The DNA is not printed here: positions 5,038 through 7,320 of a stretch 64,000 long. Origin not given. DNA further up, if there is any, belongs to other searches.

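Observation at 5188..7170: [FeFe]-hydrogenase H-domain fused directly to a histidine kinase: a putative one-polypeptide H2 sensor kinase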

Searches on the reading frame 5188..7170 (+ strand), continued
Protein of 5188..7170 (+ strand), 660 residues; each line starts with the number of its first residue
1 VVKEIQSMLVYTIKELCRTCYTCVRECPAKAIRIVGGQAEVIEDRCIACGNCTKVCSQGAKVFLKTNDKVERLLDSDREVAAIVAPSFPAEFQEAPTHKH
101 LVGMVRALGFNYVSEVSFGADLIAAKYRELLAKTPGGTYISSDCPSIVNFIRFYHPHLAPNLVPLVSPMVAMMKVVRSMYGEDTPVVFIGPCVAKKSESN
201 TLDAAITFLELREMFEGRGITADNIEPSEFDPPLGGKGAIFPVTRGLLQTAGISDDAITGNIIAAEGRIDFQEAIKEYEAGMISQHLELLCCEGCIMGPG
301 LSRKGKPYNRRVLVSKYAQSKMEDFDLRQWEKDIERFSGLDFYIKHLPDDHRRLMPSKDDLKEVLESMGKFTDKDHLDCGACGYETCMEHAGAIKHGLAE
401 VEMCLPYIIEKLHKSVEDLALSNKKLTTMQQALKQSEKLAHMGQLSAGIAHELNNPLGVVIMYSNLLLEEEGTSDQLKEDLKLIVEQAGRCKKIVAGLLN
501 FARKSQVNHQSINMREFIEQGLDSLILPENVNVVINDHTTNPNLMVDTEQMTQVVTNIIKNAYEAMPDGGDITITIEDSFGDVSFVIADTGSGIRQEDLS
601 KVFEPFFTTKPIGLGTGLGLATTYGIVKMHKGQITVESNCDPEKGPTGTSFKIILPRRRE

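Call 17: search_solved_structures(query=window:5209-7170:+, max_evalue=0.001, show_alignments=5)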
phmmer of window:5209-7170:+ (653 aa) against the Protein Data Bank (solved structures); distinct sequences matched with E-value up to 0.001: 107 (the best 60 are shown).
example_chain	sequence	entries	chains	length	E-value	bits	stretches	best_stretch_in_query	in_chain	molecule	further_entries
9jfj_A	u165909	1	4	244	1.8e-30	109.2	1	421-642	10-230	Sensor histidine kinase ZraS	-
3d36_A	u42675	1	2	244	3.4e-30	108.2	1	428-640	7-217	Sporulation kinase B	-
5idj_A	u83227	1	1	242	1.5e-28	102.8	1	426-649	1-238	Histidine kinase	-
3a0r_A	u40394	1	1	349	3.6e-23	85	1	421-631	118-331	Sensor protein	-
4i5s_A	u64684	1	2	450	4e-22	81.6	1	424-650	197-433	Putative histidine kinase CovS; VicK-like protein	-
8vc9_A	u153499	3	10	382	1.3e-21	79.9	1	385-632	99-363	Leptospira virulence regulator B (LvrB) | histidine kinase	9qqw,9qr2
8a7f_A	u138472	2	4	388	1.3e-21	79.8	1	407-649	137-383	Putative Sensory box protein,Sensor protein FixL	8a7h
8a3u_A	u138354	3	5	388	1.3e-21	79.8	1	407-649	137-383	Putative Sensory box protein,Sensor protein FixL | Putative Sensory box protein,Putative Sensory box protein,Sensor protein FixL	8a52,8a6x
4gcz_A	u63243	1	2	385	2.3e-21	79.1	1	415-649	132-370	Blue-light photoreceptor, Sensor protein fixL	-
4jas_A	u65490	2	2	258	1.2e-20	76.7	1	429-633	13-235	Histidine kinase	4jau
7p5h_A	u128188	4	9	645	5.7e-20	74.4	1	32-229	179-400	Fe-hydrogenase, subunit alpha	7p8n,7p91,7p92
5uht_A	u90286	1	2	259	7.6e-20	74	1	429-633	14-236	Sensor histidine kinase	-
2c2a_A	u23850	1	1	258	7.7e-20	74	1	429-633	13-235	SENSOR HISTIDINE KINASE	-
3dge_A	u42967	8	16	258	7.8e-20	74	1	429-633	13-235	Sensor protein | Histidine kinase | Sensor histidine kinase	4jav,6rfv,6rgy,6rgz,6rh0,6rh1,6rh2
6azr_A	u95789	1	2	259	1.4e-19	73.1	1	429-633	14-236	Sensor histidine kinase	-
8a6t_A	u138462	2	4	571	2.3e-19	72.4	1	32-264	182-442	Electron bifurcating hydrogenase subunit HydA1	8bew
30jk_A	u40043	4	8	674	9.5e-13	50.6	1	4-245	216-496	[FeFe]-hydrogenase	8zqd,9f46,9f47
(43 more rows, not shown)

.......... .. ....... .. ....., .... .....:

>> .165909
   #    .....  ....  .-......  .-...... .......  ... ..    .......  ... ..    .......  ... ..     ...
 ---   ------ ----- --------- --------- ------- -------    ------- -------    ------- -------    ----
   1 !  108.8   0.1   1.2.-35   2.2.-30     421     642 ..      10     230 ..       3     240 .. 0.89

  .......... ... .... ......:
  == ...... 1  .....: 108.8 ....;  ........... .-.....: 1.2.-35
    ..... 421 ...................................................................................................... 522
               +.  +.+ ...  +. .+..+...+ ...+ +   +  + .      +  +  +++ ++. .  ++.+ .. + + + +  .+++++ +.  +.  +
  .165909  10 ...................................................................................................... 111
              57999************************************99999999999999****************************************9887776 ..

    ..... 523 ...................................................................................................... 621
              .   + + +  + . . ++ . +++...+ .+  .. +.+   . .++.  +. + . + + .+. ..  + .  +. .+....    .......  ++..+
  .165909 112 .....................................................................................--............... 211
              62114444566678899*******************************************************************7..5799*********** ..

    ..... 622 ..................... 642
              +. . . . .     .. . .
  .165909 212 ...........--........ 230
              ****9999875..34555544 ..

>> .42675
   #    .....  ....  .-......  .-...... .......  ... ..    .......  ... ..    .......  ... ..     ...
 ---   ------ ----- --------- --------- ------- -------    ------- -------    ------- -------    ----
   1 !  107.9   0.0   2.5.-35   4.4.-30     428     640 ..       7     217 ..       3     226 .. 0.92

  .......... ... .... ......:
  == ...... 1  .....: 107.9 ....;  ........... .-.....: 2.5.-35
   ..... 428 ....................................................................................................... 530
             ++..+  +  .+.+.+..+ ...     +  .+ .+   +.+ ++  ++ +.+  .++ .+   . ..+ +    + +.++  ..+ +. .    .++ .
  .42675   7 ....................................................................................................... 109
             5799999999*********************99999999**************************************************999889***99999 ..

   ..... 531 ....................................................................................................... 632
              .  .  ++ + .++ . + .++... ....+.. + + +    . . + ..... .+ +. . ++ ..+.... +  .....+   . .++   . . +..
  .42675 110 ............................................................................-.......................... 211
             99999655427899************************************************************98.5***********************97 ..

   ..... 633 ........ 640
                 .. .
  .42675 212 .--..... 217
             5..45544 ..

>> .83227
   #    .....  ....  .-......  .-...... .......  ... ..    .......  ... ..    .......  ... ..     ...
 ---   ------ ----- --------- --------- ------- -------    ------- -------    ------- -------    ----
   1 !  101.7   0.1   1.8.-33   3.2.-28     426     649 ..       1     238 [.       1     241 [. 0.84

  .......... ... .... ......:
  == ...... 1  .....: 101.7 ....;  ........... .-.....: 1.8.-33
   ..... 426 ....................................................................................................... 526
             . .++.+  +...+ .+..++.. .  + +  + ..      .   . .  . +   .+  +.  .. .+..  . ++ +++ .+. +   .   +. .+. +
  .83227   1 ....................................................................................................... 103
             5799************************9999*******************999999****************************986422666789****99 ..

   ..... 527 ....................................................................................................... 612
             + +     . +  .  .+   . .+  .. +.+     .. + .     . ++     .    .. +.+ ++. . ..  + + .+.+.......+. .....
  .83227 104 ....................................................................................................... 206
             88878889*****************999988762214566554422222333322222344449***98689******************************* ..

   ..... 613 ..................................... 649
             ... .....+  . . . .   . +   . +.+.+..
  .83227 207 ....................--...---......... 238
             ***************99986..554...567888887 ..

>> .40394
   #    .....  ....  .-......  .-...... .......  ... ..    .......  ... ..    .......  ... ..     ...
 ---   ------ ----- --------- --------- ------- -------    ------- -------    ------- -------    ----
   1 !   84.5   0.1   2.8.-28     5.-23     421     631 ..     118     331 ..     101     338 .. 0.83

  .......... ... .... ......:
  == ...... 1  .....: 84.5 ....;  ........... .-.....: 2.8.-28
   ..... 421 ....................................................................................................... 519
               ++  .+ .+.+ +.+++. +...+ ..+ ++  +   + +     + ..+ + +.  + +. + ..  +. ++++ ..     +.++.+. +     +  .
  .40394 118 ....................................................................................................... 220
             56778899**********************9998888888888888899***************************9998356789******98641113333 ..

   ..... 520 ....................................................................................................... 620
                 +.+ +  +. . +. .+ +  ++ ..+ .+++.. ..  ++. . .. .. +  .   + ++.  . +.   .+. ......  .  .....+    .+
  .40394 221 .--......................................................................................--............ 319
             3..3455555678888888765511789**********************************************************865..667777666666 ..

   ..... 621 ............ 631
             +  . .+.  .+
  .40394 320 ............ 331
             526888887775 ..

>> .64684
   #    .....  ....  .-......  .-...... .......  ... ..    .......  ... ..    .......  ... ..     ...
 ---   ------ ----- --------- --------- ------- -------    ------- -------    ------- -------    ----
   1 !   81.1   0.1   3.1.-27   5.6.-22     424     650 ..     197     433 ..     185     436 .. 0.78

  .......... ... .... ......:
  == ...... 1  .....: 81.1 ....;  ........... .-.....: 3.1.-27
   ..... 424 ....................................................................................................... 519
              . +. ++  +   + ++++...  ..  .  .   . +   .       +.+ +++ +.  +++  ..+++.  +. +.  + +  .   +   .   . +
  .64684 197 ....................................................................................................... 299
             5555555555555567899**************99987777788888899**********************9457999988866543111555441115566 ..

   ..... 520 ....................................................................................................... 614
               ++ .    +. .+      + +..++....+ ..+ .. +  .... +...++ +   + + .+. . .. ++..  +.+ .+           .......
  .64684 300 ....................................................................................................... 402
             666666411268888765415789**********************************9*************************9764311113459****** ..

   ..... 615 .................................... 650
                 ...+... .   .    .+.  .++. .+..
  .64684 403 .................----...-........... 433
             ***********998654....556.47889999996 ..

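Call 24: find_related_loci(query=A1, collection=genome_contigs, flank=8000)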
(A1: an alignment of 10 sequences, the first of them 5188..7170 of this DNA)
Query A1 (660 aa) in genome_contigs; peptide patterns used: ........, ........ (x = any residue, [..] = any of these).
268 stretches matched a pattern; 248 encode a relative of the query (tblastn E <= 1e-3); the best 80 are kept; 80 distinct loci.
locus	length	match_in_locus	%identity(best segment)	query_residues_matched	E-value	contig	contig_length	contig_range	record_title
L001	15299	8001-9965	78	6-660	0e+0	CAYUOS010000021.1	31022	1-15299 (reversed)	MAG TPA_asm: uncultured Rikenellaceae bacterium isolate binchicken_co168_323 genome assembly, contig: NODE_2563_length_3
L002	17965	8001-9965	79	6-660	0e+0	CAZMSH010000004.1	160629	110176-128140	MAG TPA_asm: uncultured Rikenellaceae bacterium isolate SRP241341_co1_99 genome assembly, contig: NODE_96_length_160629_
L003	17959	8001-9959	71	8-660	0e+0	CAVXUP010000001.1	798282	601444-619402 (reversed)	MAG: uncultured Bacteroidales bacterium isolate MFD04716.bin.1.269 genome assembly, contig: contig_10988, whole genome s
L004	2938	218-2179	70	7-660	0e+0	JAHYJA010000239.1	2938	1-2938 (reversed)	MAG: Bacteroidales bacterium isolate KA10 NODE_12000_length_2938_cov_5.852366, whole genome shotgun sequence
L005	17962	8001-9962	71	7-660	0e+0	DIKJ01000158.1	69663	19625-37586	MAG TPA_asm: Bacteroidales bacterium UBA5621 UBA5621_contig_18003, whole genome shotgun sequence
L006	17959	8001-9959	72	8-660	0e+0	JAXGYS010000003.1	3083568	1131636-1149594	MAG: Bacteroidales bacterium isolate AnMBR.bin519 bin519_3, whole genome shotgun sequence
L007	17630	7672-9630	72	8-660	0e+0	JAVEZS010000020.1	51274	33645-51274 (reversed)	MAG: Bacteroidales bacterium isolate BF4_71 NODE_1809_length_51274_cov_14.348232_Biofilm4, whole genome shotgun sequence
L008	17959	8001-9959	71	8-660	0e+0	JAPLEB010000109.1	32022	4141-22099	MAG: Bacteroidia bacterium isolate LacPavin_0920_SED5_MAG_39_21 LacPavin_0920_SED5_scaffold_1907563, whole genome shotgu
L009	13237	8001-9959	70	8-660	0e+0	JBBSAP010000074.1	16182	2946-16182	MAG: Bacteroidales bacterium isolate La6_metabat2.017 La6_metabat2.017_K_784782_L_16182_cov_19.6551, whole genome shotgu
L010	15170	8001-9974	70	6-660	0e+0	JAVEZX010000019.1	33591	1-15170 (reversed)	MAG: Bacteroidales bacterium isolate BF4_76 NODE_3728_length_33591_cov_6.816250_Biofilm4, whole genome shotgun sequence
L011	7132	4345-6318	69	2-660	0e+0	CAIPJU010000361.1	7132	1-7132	MAG: uncultured Bacteroidetes bacterium isolate Umea3p4_bin-0738 genome assembly, contig: bin-0738:0361/1105, whole geno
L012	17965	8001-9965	70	6-660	0e+0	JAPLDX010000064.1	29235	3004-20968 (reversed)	MAG: Bacteroidia bacterium isolate LacPavin_0920_SED3_MAG_41_20 LacPavin_0920_SED3_scaffold_2639618, whole genome shotgu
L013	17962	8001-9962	69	7-660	0e+0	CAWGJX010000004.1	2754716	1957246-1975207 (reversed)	MAG: uncultured Bacteroidales bacterium isolate MFD05705.bin.1.174 genome assembly, contig: contig_7445, whole genome sh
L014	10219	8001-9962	70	7-660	0e+0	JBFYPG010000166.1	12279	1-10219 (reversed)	MAG: Bacteroidales bacterium isolate PPR_0149 PPR_0149.fa_k121_99760, whole genome shotgun sequence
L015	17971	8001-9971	71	4-660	0e+0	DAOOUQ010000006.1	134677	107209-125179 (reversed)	MAG TPA_asm: Bacteroidales bacterium isolate AMR_MDS_2463 NODE_56_length_134677_cov_11.659922, whole genome shotgun sequ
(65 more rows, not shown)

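Call 43: predict_structure(alignment_id=A2)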
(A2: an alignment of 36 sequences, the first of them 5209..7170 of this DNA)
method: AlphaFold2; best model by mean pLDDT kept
length: 653 residues; sequences in the alignment: 36
mean_pLDDT: 66.8   pTM: 0.48
mean pLDDT of the five models: 66.8, 64.7, 64.6, 64.2, 57.4
residues with pLDDT >= 90: 86; 70-90: 258; 50-70: 127; < 50: 182
segments of 3 or more residues with pLDDT < 50: 1-57, 235-241, 243-262, 285-287, 390-393, 400-456, 481-498, 598-604
pLDDT, mean of each block of 10 residues (from residue 1): 29 27 29 34 43 48 87 89 81 93 92 85 76 73 74 86 91 92 71 75 87 91 84 49 46 35 58 69 55 56 71 79 90 87 58 77 65 54 64 50 43 37 33 29 36 51 63 62 45 42 84 82 89 85 83 83 91 88 84 62 48 70 84 85 90 66
secondary structure, 60 per line:
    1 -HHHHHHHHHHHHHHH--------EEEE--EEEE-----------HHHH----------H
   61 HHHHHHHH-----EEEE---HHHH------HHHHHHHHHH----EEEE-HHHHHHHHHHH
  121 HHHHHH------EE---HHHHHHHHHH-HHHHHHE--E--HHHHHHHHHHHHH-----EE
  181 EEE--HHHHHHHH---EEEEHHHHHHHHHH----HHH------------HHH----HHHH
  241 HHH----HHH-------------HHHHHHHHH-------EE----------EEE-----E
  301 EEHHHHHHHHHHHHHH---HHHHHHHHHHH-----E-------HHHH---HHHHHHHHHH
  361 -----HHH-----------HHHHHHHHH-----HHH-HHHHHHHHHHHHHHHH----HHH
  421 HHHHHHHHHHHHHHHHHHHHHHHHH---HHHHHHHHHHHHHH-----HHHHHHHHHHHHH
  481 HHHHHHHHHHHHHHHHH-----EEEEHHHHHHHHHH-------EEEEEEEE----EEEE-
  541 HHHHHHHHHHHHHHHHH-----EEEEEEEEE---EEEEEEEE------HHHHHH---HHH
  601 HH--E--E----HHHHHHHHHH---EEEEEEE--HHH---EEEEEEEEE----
elements in order (helices of 4 or more, strands of 3 or more residues): H2-16 E25-28 E31-34 H46-49 H60-68 E74-77 H81-84 H91-100 E105-108 H110-126 H138-147 H149-154 H161-173 E179-183 H186-193 E197-200 H201-210 H237-243 H264-272 E292-294 E300-302 H303-316 H320-330 H344-347 H351-360 H380-388 H398-413 H418-445 H449-462 H468-497 E503-506 H507-516 E524-531 E536-539 H541-557 E563-571 E575-582 H589-594 H598-602 H613-622 E626-632 E641-649

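Call 44: search_protein_families(library=pfam, proteins=[L002:1503-3386:-, L002:307-1485:-], max_evalue=10)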
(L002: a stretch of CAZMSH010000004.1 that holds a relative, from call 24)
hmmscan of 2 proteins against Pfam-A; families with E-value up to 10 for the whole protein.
L002:1503-3386:- (627 aa): 18 families
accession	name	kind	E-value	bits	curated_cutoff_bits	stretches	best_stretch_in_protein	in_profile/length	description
PF02906.19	Fe_hyd_lg_C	-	7.2e-38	131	22.1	1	79-308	2-245/245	Iron only hydrogenase large subunit, C-terminal domain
PF04060.18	FeS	-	4.4e-08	33.1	23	1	386-413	4-31/33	Putative Fe-S cluster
PF13237.11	Fer4_10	-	1.1e-07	32.2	25.5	1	8-56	2-52/53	4Fe-4S dicluster domain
PF14697.11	Fer4_21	-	3.6e-07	30.6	35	1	10-57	3-52/59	4Fe-4S dicluster domain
PF12838.12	Fer4_7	-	3.3e-06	27.9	27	2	45-66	1-22/52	4Fe-4S dicluster domain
PF12837.12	Fer4_6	-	2e-05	24.7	25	2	39-61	2-24/24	4Fe-4S binding domain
PF25160.1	LdpA_Fe-S-bd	-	5.6e-05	23.3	27.6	1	20-64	8-46/49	LdpA Fe-S cluster-binding domain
PF00037.32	Fer4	-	9.1e-05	22.6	21.1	2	39-61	1-23/24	4Fe-4S binding domain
PF12797.12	Fer4_2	-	0.00011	22.3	24.5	2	38-57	2-21/22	4Fe-4S binding domain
PF13183.11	Fer4_8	-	0.00053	20.9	27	1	44-64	3-22/68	4Fe-4S dicluster domain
PF13187.11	Fer4_9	-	0.0038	17.6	27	1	15-60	2-51/52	4Fe-4S dicluster domain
PF13188.13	PAS_8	-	0.011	16.1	21.8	1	464-506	4-48/65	PAS domain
PF00989.32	PAS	-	0.019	15.4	22.6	1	462-495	2-35/113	PAS fold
PF12800.12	Fer4_4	-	0.029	15.2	24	1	43-57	1-15/17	4Fe-4S binding domain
PF17527.7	ALC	-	0.039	14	25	1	416-469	27-82/177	Phage ALC protein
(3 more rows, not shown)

L002:307-1485:- (392 aa): 1 family
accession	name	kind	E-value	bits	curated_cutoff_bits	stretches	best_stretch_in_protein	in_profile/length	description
PF07228.17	SpoIIE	-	1.1e-13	52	25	1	32-226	2-189/192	Stage II sporulation protein E (SpoIIE)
